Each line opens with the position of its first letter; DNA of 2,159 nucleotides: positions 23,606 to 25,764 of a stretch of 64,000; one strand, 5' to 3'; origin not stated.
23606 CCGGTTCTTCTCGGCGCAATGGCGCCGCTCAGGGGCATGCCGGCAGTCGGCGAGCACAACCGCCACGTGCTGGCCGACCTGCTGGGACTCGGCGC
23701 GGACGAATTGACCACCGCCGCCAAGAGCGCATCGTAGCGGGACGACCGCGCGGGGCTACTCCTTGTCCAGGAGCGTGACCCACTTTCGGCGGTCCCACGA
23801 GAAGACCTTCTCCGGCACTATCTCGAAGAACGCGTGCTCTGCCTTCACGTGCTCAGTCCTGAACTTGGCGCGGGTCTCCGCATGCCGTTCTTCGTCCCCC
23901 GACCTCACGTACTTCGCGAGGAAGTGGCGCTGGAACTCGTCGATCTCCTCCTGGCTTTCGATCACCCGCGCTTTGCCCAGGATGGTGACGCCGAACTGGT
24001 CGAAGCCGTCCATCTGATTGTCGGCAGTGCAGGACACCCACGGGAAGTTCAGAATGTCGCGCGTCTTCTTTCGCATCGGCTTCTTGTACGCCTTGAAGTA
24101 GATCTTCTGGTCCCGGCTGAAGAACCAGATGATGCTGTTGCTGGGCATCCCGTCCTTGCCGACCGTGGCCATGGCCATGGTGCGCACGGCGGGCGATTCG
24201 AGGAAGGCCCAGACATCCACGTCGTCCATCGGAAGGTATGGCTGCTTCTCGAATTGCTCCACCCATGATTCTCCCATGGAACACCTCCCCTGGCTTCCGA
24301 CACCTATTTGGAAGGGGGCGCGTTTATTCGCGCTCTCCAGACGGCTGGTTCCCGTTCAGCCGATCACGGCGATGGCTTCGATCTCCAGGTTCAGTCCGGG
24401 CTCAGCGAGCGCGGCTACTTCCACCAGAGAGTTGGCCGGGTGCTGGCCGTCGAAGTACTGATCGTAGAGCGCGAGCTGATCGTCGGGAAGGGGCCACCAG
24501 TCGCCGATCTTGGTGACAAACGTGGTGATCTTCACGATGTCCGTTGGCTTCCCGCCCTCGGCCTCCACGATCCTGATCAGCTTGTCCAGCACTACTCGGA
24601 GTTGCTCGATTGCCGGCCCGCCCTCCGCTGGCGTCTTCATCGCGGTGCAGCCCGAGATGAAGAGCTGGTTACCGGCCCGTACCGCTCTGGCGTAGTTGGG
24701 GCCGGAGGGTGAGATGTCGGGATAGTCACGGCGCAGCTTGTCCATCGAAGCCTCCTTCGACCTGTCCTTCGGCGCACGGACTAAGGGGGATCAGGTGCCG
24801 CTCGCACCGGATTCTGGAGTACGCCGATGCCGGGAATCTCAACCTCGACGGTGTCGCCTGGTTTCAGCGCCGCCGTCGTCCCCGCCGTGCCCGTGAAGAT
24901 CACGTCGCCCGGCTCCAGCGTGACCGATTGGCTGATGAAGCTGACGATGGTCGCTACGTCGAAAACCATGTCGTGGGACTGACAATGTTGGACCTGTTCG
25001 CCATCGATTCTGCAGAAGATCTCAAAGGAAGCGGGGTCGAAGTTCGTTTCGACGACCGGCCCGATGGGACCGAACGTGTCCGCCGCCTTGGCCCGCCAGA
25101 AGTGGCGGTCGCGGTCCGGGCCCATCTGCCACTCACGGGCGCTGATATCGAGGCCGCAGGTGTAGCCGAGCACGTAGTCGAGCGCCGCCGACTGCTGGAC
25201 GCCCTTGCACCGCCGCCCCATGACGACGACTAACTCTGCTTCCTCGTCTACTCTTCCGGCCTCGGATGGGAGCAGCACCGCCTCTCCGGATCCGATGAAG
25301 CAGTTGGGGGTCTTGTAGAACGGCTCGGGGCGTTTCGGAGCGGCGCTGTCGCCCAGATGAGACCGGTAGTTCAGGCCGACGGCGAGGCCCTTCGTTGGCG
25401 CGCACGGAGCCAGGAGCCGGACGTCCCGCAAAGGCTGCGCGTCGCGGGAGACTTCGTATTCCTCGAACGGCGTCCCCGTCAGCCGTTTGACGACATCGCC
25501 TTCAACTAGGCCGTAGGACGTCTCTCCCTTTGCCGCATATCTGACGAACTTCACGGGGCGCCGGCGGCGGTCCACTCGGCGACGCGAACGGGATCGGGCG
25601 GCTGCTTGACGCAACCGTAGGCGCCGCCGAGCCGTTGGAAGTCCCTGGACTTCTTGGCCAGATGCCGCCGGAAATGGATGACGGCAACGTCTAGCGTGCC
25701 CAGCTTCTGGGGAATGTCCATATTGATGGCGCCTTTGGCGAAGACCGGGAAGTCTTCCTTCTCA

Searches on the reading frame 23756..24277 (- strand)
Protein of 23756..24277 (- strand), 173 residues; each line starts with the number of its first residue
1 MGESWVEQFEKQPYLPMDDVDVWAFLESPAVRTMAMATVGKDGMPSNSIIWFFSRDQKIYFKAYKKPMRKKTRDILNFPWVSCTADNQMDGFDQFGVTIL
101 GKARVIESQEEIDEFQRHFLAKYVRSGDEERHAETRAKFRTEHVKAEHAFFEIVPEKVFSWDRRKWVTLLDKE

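Call 13: search_protein_families(library=pfam, proteins=[window:23756-24277:-], max_evalue=0.001)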
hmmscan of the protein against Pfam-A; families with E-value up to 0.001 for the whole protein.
window:23756-24277:- (173 aa): 2 families
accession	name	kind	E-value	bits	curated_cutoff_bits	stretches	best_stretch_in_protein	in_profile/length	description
PF01243.27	PNPOx_N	-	7.6e-16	59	28.1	1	30-161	11-119/120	Pyridoxamine 5'-phosphate oxidase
PF12900.13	Pyridox_ox_2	-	0.00044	20.7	27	1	21-142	4-126/140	Pyridoxamine 5'-phosphate oxidase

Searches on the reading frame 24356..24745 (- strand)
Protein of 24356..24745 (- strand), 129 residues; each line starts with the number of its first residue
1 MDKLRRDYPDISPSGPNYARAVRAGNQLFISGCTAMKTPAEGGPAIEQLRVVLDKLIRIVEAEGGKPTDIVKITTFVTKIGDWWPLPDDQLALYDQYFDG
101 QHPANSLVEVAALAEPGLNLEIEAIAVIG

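Call 13: search_protein_families(library=pfam, proteins=[window:24356-24745:-], max_evalue=0.001)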
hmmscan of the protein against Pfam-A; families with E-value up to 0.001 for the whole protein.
window:24356-24745:- (129 aa): 1 family
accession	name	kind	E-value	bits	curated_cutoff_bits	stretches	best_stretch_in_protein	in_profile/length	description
PF01042.26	Ribonuc_L-PSP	-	7.7e-20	71.5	27.3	1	17-128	10-121/121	Endoribonuclease L-PSP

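Call 38: search_protein_families(library=ncbifam, proteins=[window:24356-24745:-], max_evalue=0.00001)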
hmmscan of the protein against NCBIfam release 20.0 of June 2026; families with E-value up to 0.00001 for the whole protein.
window:24356-24745:- (129 aa): 3 families
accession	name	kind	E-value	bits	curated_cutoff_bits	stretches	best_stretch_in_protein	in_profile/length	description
TIGR00004.1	TIGR00004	subfamily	5.7e-16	58.8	106.25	1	17-127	15-124/125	Rid family detoxifying hydrolase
NF008490.0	PRK11401.1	equivalog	7.8e-10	38.7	222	1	18-127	17-126/129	enamine/imine deaminase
TIGR03610.1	RutC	equivalog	8.9e-07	29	169.1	1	18-129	18-127/127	pyrimidine utilization protein C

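Call 40: search_protein_families(library=pfam, alignment_id=A2, max_evalue=0.001)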
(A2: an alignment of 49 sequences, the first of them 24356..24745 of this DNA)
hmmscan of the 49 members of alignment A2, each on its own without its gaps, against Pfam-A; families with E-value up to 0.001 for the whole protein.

A. member 1, window:24356-24745:- (129 aa): 1 family
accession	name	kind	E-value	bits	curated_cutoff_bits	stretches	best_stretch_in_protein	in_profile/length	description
PF01042.26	Ribonuc_L-PSP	-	7.7e-20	71.5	27.3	1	17-128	10-121/121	Endoribonuclease L-PSP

B. families by the number of members that match (of 49 scanned): 80 families (the first 25 are shown)
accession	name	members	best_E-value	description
PF00528.27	BPD_transp_1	4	1.5e-43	Binding-protein-dependent transport system inner membrane component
PF00561.26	Abhydrolase_1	4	1.3e-27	alpha/beta hydrolase fold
PF01042.26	Ribonuc_L-PSP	3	4.1e-31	Endoribonuclease L-PSP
PF12697.13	Abhydrolase_6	3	1.2e-16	Alpha/beta hydrolase family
PF01968.24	Hydantoinase_A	2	2.1e-67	Hydantoinase/oxoprolinase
PF01144.29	CoA_trans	2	4.9e-60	Coenzyme A transferase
PF00378.25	ECH_1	2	1.9e-55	Enoyl-CoA hydratase/isomerase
PF05378.19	Hydant_A_N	2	7.6e-38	Hydantoinase/oxoprolinase N-terminal region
PF19278.4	Hydant_A_C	2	7e-34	Hydantoinase/oxoprolinase C-terminal domain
PF16113.10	ECH_2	2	1.1e-32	Enoyl-CoA hydratase/isomerase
PF00005.33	ABC_tran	2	2.3e-31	ABC transporter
PF00557.29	Peptidase_M24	2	6.4e-29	Metallopeptidase family M24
PF00441.29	Acyl-CoA_dh_1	2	1e-28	Acyl-CoA dehydrogenase, C-terminal domain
PF02771.21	Acyl-CoA_dh_N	2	2e-25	Acyl-CoA dehydrogenase, N-terminal domain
PF08352.17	oligo_HPY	2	2.6e-18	Oligopeptide/dipeptide transporter, C-terminal region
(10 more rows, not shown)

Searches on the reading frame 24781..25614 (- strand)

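Call 13: search_protein_families(library=pfam, proteins=[window:24781-25614:-], max_evalue=0.001)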
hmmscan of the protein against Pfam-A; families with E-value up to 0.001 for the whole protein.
window:24781-25614:- (277 aa): 2 families
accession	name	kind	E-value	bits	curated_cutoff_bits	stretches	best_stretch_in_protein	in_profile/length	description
PF01557.24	FAA_hydrolase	-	6.5e-60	202.9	23.9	1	78-271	4-214/214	Fumarylacetoacetate (FAA) hydrolase C-terminal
PF10370.14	Rv2993c-like_N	-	7.6e-13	49.6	21.3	1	22-70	2-50/50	Rv2993c-like, N-terminal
